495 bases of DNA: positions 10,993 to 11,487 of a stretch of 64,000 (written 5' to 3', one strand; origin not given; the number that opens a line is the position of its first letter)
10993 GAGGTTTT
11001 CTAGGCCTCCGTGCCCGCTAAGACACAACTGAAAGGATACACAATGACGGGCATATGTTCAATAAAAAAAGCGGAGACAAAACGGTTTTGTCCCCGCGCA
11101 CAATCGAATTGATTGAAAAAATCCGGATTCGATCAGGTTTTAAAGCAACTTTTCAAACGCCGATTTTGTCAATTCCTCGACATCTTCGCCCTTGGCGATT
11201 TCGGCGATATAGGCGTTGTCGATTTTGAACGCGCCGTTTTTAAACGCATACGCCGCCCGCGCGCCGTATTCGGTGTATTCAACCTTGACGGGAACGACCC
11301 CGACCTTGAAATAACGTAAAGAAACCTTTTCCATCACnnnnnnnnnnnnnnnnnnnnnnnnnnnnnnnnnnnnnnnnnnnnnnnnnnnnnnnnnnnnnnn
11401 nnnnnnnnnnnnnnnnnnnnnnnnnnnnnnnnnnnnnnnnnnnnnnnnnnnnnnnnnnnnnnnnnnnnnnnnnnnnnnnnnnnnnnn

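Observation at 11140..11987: Small RelA/SpoT-domain protein with a 4-nt-overlapping 65-aa partner ORF: candidate toxSAS toxin/antitoxin module beside the island boundary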

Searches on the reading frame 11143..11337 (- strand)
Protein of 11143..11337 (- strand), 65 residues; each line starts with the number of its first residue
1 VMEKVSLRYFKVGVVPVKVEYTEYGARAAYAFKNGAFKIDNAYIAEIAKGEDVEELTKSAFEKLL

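Call 3: search_protein_families(library=pfam, proteins=[window:11143-11337:-], max_evalue=1)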
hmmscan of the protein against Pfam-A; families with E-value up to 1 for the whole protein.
window:11143-11337:- (65 aa): 1 family
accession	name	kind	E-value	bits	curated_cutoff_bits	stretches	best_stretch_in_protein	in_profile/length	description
PF20914.2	DNA_pol_IIIA_C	-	0.05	13.9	22.5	1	6-29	5-28/52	DNA polymerase III subunit alpha, C-terminal domain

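Call 4: search_protein_families(library=ncbifam, proteins=[window:11143-11337:-], max_evalue=1)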
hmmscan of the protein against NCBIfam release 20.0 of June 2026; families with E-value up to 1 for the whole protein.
window:11143-11337:- (65 aa): 0 families

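Call 5: search_protein_families(library=padloc, proteins=[window:11143-11337:-], max_evalue=1)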
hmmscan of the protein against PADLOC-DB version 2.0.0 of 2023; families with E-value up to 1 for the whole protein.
window:11143-11337:- (65 aa): 0 families

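Call 7: search_protein_families(library=phrogs, proteins=[window:11143-11337:-], max_evalue=1)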
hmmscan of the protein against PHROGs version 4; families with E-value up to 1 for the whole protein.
window:11143-11337:- (65 aa): 0 families

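Call 9: find_homologous_proteins(query=window:11143-11337:-, max_evalue=0.01)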
Query window:11143-11337:- (65 aa): 21 proteins with E <= 0.01 among 21 candidates.
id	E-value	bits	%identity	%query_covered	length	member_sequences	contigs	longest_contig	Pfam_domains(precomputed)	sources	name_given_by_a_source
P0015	5.6e-31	123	95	98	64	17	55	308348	-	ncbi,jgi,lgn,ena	-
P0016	3.3e-27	111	88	92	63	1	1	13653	-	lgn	-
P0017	3.5e-27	111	88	92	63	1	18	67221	-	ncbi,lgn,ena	-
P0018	6.7e-27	110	88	92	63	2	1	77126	-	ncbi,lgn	-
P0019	6.8e-27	110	87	92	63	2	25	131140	-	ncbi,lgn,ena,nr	ncbi:MAG TPA: hypothetical protein DD624_03350 [Alphaproteobacteria bacterium]|nr:hypothetical prote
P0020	1.0e-26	109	88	92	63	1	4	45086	-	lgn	-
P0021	1.4e-26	109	87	92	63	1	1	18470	-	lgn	-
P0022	3.5e-26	107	88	92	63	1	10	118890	-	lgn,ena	-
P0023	5.2e-26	107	85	92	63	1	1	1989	-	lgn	-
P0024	9.1e-26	106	85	92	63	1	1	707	-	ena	-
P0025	1.0e-25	106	85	92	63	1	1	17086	-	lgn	-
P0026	1.1e-25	106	81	98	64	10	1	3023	-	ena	-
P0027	1.2e-25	106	85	92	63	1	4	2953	-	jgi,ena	-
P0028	1.5e-25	106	85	92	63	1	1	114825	-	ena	-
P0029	8.3e-25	103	83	92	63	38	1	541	-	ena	-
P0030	5.3e-22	94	72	98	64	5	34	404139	-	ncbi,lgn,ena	-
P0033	2.1e-17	80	65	97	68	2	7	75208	-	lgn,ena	-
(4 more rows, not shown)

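Call 14: find_encoding_contigs(protein=P0015, flank=4000, max_places=8)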
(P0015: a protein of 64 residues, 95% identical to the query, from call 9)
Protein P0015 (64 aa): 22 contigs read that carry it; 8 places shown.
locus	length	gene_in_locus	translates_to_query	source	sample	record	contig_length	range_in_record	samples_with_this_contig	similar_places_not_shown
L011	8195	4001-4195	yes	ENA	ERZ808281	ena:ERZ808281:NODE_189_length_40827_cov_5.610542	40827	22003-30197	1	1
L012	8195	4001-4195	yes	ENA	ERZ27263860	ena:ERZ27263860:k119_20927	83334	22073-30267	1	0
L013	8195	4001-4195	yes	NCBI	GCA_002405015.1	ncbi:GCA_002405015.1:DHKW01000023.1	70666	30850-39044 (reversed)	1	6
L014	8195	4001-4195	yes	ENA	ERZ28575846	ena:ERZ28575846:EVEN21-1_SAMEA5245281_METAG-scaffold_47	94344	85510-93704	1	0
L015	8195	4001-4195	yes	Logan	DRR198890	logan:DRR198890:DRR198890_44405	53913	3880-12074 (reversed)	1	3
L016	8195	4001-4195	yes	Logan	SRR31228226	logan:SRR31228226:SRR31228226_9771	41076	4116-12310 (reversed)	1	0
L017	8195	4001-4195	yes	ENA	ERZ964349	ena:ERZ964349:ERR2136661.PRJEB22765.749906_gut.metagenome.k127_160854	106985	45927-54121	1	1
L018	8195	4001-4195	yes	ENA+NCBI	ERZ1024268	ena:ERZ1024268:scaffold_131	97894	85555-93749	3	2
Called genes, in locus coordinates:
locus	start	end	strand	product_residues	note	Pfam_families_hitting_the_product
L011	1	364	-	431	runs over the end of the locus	-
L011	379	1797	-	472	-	PF13598:DUF4139 (weak)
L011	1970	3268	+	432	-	PF03446:NAD_binding_2 (faint), PF03721:UDPG_MGDP_dh_N, PF03807:F420_oxidored (faint), PF00984:UDPG_MGDP_dh, PF03720:UDPG_MGDP_dh_C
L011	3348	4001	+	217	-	PF04607:RelA_SpoT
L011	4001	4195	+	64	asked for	-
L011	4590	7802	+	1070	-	PF03797:Autotransporter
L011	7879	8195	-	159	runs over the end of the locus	PF18907:DUF5662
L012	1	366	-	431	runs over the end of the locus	-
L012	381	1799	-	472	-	PF13600:DUF4140 (faint), PF13598:DUF4139 (weak)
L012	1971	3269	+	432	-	PF03446:NAD_binding_2 (faint), PF03721:UDPG_MGDP_dh_N, PF03807:F420_oxidored (faint), PF00984:UDPG_MGDP_dh, PF03720:UDPG_MGDP_dh_C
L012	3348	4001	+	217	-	PF04607:RelA_SpoT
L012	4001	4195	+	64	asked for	-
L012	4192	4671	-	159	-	PF18907:DUF5662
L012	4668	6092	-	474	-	PF03853:YjeF_N, PF01256:Carb_kinase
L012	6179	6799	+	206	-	PF00293:NUDIX (weak)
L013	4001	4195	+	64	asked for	-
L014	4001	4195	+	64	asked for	-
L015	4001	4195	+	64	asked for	-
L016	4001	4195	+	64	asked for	-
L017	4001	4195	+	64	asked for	-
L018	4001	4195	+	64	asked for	-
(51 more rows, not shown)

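Call 15: find_encoding_contigs(protein=P0030, flank=4000, max_places=8)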
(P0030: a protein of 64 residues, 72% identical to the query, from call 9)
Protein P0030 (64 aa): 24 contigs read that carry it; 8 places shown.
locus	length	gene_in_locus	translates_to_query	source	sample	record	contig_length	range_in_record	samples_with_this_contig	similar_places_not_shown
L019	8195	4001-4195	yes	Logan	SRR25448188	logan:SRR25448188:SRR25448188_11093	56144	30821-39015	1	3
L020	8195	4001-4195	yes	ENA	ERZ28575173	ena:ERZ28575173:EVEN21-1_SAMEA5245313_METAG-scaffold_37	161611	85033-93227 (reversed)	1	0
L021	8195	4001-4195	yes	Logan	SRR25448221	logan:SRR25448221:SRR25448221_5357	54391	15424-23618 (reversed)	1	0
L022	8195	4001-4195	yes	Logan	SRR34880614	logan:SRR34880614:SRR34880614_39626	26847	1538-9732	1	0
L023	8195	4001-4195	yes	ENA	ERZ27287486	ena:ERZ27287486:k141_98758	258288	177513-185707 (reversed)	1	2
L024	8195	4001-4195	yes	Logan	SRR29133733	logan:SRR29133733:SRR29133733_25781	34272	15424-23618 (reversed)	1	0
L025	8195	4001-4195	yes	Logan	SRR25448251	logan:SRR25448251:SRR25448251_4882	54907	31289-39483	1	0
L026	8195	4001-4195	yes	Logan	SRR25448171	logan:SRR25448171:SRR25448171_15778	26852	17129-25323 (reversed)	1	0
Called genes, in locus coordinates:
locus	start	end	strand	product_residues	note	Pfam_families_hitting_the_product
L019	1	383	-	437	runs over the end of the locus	-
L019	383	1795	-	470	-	PF13598:DUF4139 (weak)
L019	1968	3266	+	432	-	PF03446:NAD_binding_2 (faint), PF03721:UDPG_MGDP_dh_N, PF03807:F420_oxidored (faint), PF00984:UDPG_MGDP_dh, PF03720:UDPG_MGDP_dh_C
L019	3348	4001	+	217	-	PF04607:RelA_SpoT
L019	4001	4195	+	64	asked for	-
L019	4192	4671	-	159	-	PF18907:DUF5662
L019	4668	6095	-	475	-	PF03853:YjeF_N, PF01256:Carb_kinase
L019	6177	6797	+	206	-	PF00293:NUDIX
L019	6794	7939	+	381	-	PF07719:TPR_2 (faint), PF13432:TPR_16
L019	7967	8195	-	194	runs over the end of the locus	PF12796:Ank_2 (weak), PF00023:Ank (faint), PF12796:Ank_2, PF13606:Ank_3 (faint), PF13857:Ank_5 (weak), PF13637:Ank_4, PF12796:Ank_2 (weak), PF13857:Ank_5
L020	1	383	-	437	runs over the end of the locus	-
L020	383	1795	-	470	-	PF13598:DUF4139 (weak)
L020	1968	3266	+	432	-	PF03446:NAD_binding_2 (faint), PF03721:UDPG_MGDP_dh_N, PF03807:F420_oxidored (faint), PF00984:UDPG_MGDP_dh, PF03720:UDPG_MGDP_dh_C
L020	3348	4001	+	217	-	PF04607:RelA_SpoT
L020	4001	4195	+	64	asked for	-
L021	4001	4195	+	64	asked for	-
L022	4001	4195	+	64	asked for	-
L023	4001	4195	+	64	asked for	-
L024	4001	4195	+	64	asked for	-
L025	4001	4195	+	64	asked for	-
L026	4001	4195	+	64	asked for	-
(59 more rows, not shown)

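Call 16: find_encoding_contigs(protein=P0033, flank=4000, max_places=6)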
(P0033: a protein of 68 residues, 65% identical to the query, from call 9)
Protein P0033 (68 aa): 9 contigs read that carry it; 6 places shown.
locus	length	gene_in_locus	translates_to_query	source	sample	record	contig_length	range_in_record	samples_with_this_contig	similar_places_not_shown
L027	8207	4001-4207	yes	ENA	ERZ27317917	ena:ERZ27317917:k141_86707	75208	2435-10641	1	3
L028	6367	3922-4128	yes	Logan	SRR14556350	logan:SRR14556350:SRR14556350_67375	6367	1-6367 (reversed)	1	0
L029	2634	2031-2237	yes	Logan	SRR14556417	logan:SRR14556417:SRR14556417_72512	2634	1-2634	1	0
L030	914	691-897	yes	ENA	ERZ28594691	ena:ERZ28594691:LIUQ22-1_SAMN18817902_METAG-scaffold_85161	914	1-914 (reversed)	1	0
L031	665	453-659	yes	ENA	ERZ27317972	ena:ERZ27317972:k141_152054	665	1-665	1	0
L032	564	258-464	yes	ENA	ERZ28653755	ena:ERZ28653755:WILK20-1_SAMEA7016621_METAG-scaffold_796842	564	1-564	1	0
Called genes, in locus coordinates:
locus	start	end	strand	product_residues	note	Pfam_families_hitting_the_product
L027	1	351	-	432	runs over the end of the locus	-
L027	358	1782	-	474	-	PF13598:DUF4139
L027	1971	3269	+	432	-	PF03446:NAD_binding_2 (faint), PF03721:UDPG_MGDP_dh_N, PF03807:F420_oxidored (faint), PF00984:UDPG_MGDP_dh, PF03720:UDPG_MGDP_dh_C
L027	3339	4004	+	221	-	PF04607:RelA_SpoT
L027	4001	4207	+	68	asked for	-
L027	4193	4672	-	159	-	PF18907:DUF5662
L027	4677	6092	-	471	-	PF03853:YjeF_N, PF01256:Carb_kinase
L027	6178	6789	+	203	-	PF00293:NUDIX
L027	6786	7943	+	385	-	PF13181:TPR_8 (faint)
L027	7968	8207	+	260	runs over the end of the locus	PF02535:Zip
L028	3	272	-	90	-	?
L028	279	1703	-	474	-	PF13598:DUF4139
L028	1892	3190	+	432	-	PF03446:NAD_binding_2 (faint), PF03721:UDPG_MGDP_dh_N, PF03807:F420_oxidored (faint), PF00984:UDPG_MGDP_dh, PF03720:UDPG_MGDP_dh_C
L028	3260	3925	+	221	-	PF04607:RelA_SpoT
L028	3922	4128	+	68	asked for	-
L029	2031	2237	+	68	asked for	-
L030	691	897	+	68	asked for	-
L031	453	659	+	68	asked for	-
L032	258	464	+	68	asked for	-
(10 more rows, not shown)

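Call 20: search_solved_structures(query=A2, max_evalue=10, show_alignments=2)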
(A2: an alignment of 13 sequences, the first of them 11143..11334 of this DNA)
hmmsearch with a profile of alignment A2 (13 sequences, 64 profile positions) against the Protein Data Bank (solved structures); distinct sequences matched with E-value up to 10: 3.
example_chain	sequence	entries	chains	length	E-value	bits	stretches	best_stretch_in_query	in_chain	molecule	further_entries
7a7b_A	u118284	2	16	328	0.11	15.6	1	13-51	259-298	YpdA family putative bacillithiol disulfide reductase Bdr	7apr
1hpl_A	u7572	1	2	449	1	12.5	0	23-60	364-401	LIPASE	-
8zwd_B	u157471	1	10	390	1.1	12.4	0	34-62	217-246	NAD(P)-dependent methanol dehydrogenase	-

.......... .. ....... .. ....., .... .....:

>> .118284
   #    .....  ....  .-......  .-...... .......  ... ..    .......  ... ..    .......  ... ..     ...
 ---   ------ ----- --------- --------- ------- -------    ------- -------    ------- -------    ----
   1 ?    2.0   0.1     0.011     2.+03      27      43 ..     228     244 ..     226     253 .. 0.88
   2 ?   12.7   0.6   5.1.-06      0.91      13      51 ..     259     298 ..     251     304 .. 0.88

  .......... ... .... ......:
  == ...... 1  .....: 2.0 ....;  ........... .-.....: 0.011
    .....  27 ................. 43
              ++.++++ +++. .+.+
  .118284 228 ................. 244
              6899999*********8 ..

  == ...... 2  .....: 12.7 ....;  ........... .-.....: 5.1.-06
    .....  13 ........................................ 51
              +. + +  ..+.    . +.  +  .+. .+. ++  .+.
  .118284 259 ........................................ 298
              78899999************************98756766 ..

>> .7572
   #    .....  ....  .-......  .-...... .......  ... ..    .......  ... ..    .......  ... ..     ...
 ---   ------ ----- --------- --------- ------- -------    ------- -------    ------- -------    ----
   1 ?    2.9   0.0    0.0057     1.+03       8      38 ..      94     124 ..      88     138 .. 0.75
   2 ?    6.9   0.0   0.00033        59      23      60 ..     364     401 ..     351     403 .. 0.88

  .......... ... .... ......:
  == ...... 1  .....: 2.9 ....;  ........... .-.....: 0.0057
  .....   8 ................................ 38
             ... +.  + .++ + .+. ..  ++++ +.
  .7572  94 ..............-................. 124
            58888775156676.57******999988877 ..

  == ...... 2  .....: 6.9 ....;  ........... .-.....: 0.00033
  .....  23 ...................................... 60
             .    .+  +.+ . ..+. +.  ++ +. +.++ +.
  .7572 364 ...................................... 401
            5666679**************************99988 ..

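Call 44: predict_structure(alignment_id=A4)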
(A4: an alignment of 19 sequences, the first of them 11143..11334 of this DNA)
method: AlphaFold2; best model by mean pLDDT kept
length: 64 residues; sequences in the alignment: 19
mean_pLDDT: 91.9   pTM: 0.75
mean pLDDT of the five models: 91.9, 90.0, 88.3, 81.9, 70.3
residues with pLDDT >= 90: 52; 70-90: 10; 50-70: 2; < 50: 0
segments of 3 or more residues with pLDDT < 50: none
pLDDT, mean of each block of 10 residues (from residue 1): 86 94 93 92 91 94 91
secondary structure, 60 per line:
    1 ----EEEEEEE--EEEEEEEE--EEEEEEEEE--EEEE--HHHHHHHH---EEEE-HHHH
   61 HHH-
elements in order: E5-11 E14-21 E24-32 E35-38 H41-48 E52-55 H57-63

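Call 47: fold_search(model_id=the predicted structure, library=pdb)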
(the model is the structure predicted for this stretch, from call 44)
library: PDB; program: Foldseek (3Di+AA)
matches with E <= 10: 738; with E <= 0.001: 0
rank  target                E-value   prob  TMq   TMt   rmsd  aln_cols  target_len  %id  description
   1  3unb_2                5.2e-01  0.16  0.29  0.11   8.7        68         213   18  Mouse constitutive 20S proteasome in complex with PR-957 (released 2012-02-29)
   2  1ld9_A                5.9e-01  0.21  0.32  0.10  10.5        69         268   19  THE THREE-DIMENSIONAL STRUCTURE OF AN H-2LD PEPTIDE COMPLEX EXPLAINS THE UNIQUE INTERACTION OF LD WITH BETA2M AND PEPT (released 1998-05-06)
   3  7dpy_A                7.1e-01  0.44  0.37  0.29   3.0        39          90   15  Structure of Brucella abortus PhiA (released 2021-06-23)
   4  3tfk_A                7.1e-01  0.13  0.29  0.13  10.3        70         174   17  42F3-p4B10/H2-Ld (released 2011-12-07)
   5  7dpy_B                7.5e-01  0.44  0.38  0.30   3.0        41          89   15  Structure of Brucella abortus PhiA (released 2021-06-23)
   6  8qyn_O                9.0e-01  0.12  0.29  0.11   9.6        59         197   17  Human 20S proteasome assembly intermediate structure 5 (released 2024-02-21)
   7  4nsk_A                1.1e+00  0.15  0.31  0.10  10.2        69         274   16  CRYSTAL STRUCTURE OF THE MURINE CLASS I MAJOR HISTOCOMPATIBILITY COMPLEX H-2DB IN COMPLEX WITH LCMV-DERIVED GP33 ALTER (released 2014-01-01)
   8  8u6y_M                1.1e+00  0.14  0.31  0.11   8.6        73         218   12  Preholo-Proteasome from Beta 3 D205 deletion (released 2024-04-17)
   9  9f9t_M                1.2e+00  0.11  0.28  0.11   9.6        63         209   13  CryoEM structure of native Trypanosoma cruzi apo proteasome 20S subunit (released 2024-12-25)
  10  1ldp_H                1.2e+00  0.11  0.28  0.09   9.9        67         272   18  CRYSTAL STRUCTURE OF MURINE MHC CLASS I H-2LD WITH A MIXTURE OF BOUND PEPTIDES (released 1998-06-17)
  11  3tf7_E                1.2e+00  0.10  0.28  0.13  10.5        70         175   17  42F3 QL9/H2-Ld complex (released 2011-12-07)
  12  2zok_C                1.2e+00  0.13  0.31  0.10  10.3        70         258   16  Crystal structure of H-2Db in complex with JHMV epitope S510 (released 2008-06-10)
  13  8t08_M                1.2e+00  0.11  0.29  0.11   9.2        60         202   17  Preholo-Proteasome from Pre1-1 Pre4-1 Double Mutant (released 2023-09-06)
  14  1zt7_A                1.2e+00  0.10  0.29  0.09   9.9        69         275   19  crystal structure of class I MHC H-2Kk in complex with a nonapeptide (released 2005-10-18)
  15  6rgq_M                1.3e+00  0.11  0.30  0.11   8.8        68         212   16  Human 20S Proteasome (released 2019-09-04)
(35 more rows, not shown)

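Call 89: fold_search(model_id=the predicted structure, library=viral)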
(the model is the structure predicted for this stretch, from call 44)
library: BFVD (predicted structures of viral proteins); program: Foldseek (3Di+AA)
matches with E <= 10: 773; with E <= 0.001: 0
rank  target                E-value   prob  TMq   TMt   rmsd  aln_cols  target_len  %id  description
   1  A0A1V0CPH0            8.3e-02  1.00  0.52  0.23   1.6        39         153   10  (no name in the UniProt tables at hand)
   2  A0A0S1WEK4            9.9e-02  0.99  0.59  0.69   3.2        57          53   12  (no name in the UniProt tables at hand)
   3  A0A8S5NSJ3            1.2e-01  0.99  0.64  0.55   2.8        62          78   19  Uncharacterized protein [Phage sp. ctWVj20]
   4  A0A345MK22            1.3e-01  0.63  0.41  0.16   5.7        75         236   16  Uncharacterized protein [Bacillus phage BSP38]
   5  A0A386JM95            1.5e-01  0.77  0.48  0.05  11.2        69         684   19  Polyprotein (Fragment) [Phaseolus vulgaris alphaendornavirus 1]
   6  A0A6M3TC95            1.8e-01  0.80  0.48  0.52   4.0        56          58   11  Putative andolysin [Pseudomonas phage MR4]
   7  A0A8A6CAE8            1.9e-01  0.54  0.41  0.25  10.1        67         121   18  (no name in the UniProt tables at hand)
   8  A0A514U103            2.6e-01  0.69  0.50  0.10   4.4        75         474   13  Capsid maturation protease [Gordonia phage Phendrix]
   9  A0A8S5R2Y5            2.6e-01  0.33  0.30  0.24  10.2        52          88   10  Uncharacterized protein [Siphoviridae sp. ct6d71]
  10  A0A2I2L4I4            2.8e-01  0.82  0.47  0.10   3.2        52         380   13  Uncharacterized protein [Orpheovirus IHUMI-LCC2]
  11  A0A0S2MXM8            3.0e-01  0.97  0.61  0.58   3.0        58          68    9  Uncharacterized protein [Klebsiella phage KpV41]
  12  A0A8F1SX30            3.0e-01  0.30  0.32  0.28   8.8        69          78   10  (no name in the UniProt tables at hand)
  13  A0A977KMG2            3.4e-01  0.99  0.74  0.66   1.9        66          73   14  (no name in the UniProt tables at hand)
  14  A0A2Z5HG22            3.4e-01  0.54  0.32  0.29   5.1        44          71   18  (no name in the UniProt tables at hand)
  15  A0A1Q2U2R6            3.6e-01  0.98  0.55  0.44   1.4        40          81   15  Phage protein [Vibrio phage pTD1]
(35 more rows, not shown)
